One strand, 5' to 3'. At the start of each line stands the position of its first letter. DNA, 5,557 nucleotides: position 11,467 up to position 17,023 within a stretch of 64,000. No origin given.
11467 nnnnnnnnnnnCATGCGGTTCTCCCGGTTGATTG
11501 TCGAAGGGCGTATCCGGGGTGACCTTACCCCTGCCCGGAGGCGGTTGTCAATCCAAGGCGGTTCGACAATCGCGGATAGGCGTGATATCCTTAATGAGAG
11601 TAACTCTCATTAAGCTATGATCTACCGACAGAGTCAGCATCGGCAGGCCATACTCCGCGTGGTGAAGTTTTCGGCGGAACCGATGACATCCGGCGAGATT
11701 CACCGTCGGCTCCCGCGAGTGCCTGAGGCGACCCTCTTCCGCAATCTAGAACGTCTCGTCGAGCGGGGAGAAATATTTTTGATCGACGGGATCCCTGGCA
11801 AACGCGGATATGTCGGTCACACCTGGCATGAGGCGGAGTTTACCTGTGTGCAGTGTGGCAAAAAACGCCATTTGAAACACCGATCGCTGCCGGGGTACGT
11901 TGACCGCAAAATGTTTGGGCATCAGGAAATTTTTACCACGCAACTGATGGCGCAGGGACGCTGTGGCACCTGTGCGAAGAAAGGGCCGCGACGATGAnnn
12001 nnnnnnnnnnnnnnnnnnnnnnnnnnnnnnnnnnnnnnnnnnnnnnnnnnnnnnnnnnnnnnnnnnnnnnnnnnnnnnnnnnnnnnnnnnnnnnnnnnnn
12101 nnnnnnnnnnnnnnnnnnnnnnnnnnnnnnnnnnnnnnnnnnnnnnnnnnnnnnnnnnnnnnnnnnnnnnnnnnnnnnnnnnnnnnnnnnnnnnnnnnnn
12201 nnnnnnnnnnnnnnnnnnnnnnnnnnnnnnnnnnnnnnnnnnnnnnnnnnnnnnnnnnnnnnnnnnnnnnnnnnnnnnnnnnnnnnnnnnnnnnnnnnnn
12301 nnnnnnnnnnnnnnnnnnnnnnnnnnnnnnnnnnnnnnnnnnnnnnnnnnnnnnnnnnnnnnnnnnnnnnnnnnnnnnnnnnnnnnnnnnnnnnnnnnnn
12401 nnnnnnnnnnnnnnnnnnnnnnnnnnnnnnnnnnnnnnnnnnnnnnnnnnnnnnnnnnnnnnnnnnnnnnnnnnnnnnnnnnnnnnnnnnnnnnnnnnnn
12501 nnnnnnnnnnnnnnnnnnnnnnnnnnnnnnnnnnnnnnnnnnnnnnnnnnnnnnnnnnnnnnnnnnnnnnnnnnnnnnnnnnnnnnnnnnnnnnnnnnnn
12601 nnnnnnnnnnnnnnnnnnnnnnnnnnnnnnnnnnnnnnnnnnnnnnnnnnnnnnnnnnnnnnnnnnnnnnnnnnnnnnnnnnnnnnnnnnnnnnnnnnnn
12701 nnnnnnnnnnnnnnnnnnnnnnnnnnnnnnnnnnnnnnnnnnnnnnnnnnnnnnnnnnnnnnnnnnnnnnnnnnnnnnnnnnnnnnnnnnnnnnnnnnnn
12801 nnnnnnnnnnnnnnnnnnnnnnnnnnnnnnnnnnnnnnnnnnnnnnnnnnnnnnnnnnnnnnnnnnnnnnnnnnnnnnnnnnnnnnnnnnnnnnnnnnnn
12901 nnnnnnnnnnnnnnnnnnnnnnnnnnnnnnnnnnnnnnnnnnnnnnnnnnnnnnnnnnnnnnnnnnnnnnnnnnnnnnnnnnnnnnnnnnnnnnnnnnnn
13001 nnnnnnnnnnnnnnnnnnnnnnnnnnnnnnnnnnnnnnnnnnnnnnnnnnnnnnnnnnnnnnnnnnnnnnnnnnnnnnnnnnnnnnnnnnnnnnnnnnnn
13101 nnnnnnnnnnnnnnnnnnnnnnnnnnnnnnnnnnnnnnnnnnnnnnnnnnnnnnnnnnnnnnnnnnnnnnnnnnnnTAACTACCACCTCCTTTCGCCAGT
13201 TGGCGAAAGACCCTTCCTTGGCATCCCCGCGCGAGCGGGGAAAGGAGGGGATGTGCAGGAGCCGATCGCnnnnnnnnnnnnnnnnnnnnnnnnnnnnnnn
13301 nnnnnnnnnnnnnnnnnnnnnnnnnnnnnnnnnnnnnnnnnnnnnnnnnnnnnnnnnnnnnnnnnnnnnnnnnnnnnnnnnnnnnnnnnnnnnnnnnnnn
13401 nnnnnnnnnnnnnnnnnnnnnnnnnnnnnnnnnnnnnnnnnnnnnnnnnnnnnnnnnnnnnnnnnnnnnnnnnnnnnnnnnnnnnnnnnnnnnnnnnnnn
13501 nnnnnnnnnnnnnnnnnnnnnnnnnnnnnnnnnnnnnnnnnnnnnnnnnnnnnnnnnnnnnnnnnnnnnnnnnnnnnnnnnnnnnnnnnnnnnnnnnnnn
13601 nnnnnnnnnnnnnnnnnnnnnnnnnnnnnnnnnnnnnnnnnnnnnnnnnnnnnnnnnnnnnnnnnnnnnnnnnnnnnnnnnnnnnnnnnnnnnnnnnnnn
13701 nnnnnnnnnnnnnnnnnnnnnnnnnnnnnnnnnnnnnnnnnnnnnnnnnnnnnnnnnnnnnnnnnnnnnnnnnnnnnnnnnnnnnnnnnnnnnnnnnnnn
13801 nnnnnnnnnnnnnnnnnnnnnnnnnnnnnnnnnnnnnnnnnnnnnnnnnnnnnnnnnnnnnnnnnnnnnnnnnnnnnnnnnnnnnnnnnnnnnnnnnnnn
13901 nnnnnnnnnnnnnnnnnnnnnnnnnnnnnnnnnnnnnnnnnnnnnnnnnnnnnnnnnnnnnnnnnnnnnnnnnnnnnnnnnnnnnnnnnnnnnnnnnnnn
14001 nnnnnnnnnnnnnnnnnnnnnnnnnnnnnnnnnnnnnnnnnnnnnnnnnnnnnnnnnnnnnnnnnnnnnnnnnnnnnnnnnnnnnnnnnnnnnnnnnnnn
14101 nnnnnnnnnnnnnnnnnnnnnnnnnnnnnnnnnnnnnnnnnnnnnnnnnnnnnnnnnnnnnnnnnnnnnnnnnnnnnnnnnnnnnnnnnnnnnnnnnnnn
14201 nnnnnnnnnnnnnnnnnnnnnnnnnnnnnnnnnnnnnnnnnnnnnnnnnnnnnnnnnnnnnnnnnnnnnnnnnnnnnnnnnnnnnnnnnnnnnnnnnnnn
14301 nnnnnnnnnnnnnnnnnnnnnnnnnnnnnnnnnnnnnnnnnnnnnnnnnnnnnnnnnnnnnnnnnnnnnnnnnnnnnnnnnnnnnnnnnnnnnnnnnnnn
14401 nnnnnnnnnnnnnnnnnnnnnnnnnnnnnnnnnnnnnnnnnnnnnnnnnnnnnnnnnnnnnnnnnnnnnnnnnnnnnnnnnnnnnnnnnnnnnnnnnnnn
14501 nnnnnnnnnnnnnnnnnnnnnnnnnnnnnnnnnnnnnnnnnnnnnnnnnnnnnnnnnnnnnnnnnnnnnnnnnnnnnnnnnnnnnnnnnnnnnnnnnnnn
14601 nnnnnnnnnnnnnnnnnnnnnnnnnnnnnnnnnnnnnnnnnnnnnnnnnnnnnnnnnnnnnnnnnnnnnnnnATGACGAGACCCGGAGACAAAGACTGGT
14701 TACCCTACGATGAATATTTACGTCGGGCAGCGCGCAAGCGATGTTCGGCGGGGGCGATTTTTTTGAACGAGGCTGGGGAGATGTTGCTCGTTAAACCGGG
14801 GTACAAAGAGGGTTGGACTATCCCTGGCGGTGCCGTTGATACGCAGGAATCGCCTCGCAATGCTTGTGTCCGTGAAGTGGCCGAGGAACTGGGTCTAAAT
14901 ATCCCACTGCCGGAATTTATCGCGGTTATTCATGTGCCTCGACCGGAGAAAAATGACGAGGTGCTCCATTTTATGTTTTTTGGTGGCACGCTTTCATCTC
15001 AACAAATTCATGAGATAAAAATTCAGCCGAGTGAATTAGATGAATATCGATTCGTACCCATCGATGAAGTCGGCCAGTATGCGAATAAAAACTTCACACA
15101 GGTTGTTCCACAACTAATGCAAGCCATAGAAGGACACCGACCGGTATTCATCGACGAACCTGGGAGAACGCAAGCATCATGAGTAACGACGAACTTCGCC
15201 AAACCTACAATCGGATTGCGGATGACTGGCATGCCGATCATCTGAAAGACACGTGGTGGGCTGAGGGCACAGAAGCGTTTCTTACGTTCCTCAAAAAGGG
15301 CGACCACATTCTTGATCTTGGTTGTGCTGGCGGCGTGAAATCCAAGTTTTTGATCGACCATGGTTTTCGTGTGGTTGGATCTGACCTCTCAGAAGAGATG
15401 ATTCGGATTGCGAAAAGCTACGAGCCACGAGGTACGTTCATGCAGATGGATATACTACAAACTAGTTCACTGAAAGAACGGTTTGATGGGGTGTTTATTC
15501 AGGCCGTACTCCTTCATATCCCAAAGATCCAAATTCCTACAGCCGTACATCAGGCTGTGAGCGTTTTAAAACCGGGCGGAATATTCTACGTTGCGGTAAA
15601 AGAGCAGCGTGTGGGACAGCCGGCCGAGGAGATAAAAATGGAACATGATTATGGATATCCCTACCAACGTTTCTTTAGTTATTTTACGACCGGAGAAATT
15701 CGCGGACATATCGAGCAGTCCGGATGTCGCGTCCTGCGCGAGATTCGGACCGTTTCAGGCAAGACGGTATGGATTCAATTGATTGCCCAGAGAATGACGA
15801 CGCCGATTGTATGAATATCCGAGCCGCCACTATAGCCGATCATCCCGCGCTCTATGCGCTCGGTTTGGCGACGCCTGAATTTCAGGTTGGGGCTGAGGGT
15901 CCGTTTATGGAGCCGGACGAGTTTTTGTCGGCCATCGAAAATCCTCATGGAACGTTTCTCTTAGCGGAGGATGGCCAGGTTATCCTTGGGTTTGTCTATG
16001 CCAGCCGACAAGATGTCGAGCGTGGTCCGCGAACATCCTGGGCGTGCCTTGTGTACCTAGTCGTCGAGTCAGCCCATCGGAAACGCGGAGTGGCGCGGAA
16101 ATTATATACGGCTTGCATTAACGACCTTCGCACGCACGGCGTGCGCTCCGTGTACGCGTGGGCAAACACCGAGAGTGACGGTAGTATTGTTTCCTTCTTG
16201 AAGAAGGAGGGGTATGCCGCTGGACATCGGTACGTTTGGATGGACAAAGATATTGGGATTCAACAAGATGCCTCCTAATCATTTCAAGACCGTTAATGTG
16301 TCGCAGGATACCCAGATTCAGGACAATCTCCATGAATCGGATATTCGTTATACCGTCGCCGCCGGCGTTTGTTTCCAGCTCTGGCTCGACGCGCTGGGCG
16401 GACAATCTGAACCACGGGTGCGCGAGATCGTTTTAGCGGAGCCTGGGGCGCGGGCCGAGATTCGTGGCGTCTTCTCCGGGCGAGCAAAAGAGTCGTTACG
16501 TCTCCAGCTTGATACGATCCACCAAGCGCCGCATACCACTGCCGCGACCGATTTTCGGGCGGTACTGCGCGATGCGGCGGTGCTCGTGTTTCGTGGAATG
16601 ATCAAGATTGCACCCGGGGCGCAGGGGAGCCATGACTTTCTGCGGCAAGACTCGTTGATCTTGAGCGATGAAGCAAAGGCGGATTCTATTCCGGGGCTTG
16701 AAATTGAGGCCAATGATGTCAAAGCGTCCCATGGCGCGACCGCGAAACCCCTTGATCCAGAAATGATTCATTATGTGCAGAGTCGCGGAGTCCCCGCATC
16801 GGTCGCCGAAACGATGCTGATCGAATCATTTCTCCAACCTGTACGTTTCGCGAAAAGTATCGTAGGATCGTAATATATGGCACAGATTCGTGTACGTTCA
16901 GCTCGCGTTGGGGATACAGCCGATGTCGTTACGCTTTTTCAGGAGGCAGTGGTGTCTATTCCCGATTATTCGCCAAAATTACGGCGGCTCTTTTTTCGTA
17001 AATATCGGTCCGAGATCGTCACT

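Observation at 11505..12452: Perfect 23-bp palindrome abutting a PerR-like Fur-family gene that heads a bcp-sufCB...SU stress operon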

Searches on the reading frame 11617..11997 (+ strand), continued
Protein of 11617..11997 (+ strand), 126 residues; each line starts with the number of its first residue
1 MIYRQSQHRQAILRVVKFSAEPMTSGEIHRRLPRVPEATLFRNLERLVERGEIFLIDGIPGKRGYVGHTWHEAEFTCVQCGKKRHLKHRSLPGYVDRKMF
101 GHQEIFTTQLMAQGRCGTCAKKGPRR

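Call 72: search_solved_structures(query=A3, max_evalue=0.00001, show_alignments=5)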
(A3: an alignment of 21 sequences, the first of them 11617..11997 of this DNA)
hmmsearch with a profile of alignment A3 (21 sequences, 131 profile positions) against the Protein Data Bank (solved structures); distinct sequences matched with E-value up to 0.00001: 21.
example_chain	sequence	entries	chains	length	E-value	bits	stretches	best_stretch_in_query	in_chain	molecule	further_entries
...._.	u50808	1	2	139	5.9e-16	61.7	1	4-126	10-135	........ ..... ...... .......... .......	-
7vo0_G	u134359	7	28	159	6.2e-16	61.6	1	4-126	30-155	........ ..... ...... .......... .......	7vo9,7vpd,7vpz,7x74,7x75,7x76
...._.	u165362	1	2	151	3.7e-15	59.1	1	6-128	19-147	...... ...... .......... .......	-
2fe3_A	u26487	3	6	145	8.5e-15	57.9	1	5-128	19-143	Peroxide operon regulator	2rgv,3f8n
4i7h_A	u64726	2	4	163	1.1e-14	57.5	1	4-128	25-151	peroxide stress sensing regulator | Peroxide stress regulator PerR, FUR family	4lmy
4mtd_A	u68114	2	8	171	3.6e-14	55.9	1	4-127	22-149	Zinc uptake regulation protein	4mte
2o03_A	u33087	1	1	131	1.3e-13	54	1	4-125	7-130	probable Zinc uptake regulation protein FurB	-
2xig_A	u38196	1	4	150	7.1e-13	51.7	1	5-127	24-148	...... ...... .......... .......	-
7ne9_AAA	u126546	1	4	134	1.4e-12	50.8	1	9-128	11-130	Ferric uptake regulator family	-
3eyy_A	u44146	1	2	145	5e-12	48.9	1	4-127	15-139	Putative iron uptake regulatory protein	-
6dk4_A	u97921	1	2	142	9.9e-12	48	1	4-120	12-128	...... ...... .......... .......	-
6d57_A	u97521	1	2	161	5.4e-11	45.6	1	5-129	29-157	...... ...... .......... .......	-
4ets_A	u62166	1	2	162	5.5e-11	45.6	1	5-129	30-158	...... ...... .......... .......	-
7dh7_A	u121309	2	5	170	6.3e-11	45.4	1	4-126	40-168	Transcriptional regulator fur family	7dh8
5nbc_A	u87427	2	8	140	1.5e-09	40.9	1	7-127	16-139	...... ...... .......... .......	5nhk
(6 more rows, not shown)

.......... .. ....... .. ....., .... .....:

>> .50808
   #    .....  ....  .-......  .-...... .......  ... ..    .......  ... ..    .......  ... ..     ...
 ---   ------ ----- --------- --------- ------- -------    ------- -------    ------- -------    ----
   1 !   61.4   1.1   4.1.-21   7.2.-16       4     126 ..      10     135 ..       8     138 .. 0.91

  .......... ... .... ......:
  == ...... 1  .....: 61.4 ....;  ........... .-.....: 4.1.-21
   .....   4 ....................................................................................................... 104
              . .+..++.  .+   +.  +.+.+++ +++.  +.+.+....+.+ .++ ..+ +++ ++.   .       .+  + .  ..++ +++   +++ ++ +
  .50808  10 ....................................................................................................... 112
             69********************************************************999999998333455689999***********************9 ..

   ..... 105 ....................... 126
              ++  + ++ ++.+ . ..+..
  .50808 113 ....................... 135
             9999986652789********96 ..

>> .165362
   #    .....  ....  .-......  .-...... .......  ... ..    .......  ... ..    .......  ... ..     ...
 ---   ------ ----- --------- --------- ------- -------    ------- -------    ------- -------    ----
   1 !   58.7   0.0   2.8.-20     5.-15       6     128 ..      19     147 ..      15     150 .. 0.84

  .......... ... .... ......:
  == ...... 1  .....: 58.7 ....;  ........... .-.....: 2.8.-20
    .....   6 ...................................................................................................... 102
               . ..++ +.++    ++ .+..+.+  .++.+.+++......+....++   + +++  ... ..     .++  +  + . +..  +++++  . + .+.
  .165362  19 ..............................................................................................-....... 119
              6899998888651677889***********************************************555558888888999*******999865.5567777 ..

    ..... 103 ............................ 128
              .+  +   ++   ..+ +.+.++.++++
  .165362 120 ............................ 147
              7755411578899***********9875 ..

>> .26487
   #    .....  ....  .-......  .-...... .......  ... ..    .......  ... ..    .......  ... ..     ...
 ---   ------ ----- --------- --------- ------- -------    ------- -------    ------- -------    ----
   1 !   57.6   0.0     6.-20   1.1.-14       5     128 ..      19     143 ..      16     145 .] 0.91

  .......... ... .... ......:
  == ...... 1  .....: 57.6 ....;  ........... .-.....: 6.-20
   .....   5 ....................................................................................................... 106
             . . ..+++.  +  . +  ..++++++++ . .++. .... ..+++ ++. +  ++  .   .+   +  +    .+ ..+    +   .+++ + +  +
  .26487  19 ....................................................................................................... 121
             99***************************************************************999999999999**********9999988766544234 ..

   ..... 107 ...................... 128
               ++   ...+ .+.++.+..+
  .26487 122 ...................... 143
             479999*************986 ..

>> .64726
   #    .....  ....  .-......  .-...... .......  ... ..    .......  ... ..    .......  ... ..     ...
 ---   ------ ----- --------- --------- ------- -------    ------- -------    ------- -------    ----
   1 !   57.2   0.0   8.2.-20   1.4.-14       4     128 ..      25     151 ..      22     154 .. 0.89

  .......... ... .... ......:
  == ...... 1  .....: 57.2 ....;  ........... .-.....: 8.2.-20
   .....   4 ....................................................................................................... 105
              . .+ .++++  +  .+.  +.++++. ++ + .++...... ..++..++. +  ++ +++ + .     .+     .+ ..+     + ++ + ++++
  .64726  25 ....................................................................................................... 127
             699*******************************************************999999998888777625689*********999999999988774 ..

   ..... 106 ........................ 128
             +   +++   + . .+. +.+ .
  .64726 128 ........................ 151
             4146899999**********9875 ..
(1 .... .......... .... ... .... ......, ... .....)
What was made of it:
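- On Fur superfamily (PF01475): The clade profile hits 21 PDB Fur-family sequences, best E = 5.9e-16 (call 72).
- The clade profile hits PDB Fur-family chains at E = 6e-16 (call 72).
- Tried and rejected: The clade profile is equidistant from Zur, Fur and PerR structures (61.7, 59.1 and 57.9 bits; call 72).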

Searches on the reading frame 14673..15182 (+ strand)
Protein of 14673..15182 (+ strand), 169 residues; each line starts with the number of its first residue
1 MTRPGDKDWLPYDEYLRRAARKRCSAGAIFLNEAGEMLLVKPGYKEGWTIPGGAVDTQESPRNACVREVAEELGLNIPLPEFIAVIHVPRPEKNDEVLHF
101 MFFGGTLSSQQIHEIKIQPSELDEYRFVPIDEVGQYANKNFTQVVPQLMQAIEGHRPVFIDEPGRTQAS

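Call 3: search_protein_families(library=pfam, proteins=[window:14673-15182:+], max_evalue=0.01)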
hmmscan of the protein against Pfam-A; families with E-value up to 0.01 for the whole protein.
window:14673-15182:+ (169 aa): 2 families
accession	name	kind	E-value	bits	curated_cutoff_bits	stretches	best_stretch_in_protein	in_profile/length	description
PF00293.34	NUDIX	-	1.9e-20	73.7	21.1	1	23-137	3-121/134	NUDIX domain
PF22327.2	Nudt16-like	-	0.00016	22.1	27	1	50-125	37-113/161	U8 snoRNA-decapping enzyme-like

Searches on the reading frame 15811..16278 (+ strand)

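Call 82: search_protein_families(library=pfam, proteins=[window:15811-16278:+], max_evalue=0.001)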
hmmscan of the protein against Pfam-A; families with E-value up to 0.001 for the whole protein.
window:15811-16278:+ (155 aa): 5 families
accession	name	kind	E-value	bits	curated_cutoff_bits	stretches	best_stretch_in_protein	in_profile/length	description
PF00583.31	Acetyltransf_1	-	2e-12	47.8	20.7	1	35-125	21-107/116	Acetyltransferase (GNAT) family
PF13508.13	Acetyltransf_7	-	4.6e-08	33.8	27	1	46-135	2-82/84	Acetyltransferase (GNAT) domain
PF13673.13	Acetyltransf_10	-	1.1e-06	29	23.6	1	32-114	16-88/128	Acetyltransferase (GNAT) domain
PF13420.13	Acetyltransf_4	-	0.00013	22.5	24.3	1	37-136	39-135/155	Acetyltransferase (GNAT) domain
PF13527.13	Acetyltransf_9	-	0.00022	21.7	25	1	36-135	31-124/127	Acetyltransferase (GNAT) domain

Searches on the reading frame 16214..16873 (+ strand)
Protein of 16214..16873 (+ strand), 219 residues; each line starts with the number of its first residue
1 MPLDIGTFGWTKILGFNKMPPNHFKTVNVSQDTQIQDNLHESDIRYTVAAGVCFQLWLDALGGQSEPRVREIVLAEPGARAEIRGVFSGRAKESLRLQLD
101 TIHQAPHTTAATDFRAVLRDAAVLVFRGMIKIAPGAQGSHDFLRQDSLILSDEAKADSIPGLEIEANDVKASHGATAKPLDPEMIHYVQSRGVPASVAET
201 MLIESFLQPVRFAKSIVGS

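Call 3: search_protein_families(library=pfam, proteins=[window:16214-16873:+], max_evalue=0.01)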
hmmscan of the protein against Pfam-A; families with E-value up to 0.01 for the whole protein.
window:16214-16873:+ (219 aa): 1 family
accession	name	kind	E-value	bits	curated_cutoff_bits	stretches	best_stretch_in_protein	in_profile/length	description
PF01458.23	SUFBD_core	-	4.9e-41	141.1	27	1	43-206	69-232/232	SUF system FeS cluster assembly, SufBD core domain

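Call 6: search_protein_families(library=ncbifam, proteins=[window:16214-16873:+], max_evalue=1)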
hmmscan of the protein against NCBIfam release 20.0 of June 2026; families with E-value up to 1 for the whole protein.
window:16214-16873:+ (219 aa): 5 families
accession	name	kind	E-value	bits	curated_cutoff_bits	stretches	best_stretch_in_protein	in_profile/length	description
TIGR01981.1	sufD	equivalog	5.8e-41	140.6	222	1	71-210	123-262/275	Fe-S cluster assembly protein SufD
TIGR01980.1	sufB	equivalog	1.1e-20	73.7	346.4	1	70-210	292-432/448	Fe-S cluster assembly protein SufB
NF008194.0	PRK10948.1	equivalog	1.7e-18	66.7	489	1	113-206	300-393/423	Fe-S cluster assembly protein SufD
NF008773.0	PRK11814.1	equivalog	1e-12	47.4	717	1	102-210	351-459/484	Fe-S cluster assembly protein SufB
NF052511.1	SUF_like_SmsB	exception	7.2e-10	38.4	650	1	79-210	292-421/445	SUF-like minimal system protein SmsB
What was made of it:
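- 16214..16873 (+): Short sufD (core domain only). Pfam SUFBD_core 141.1 bits; the TIGR01981 sufD model matches below its cut-off (calls 3, 6).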
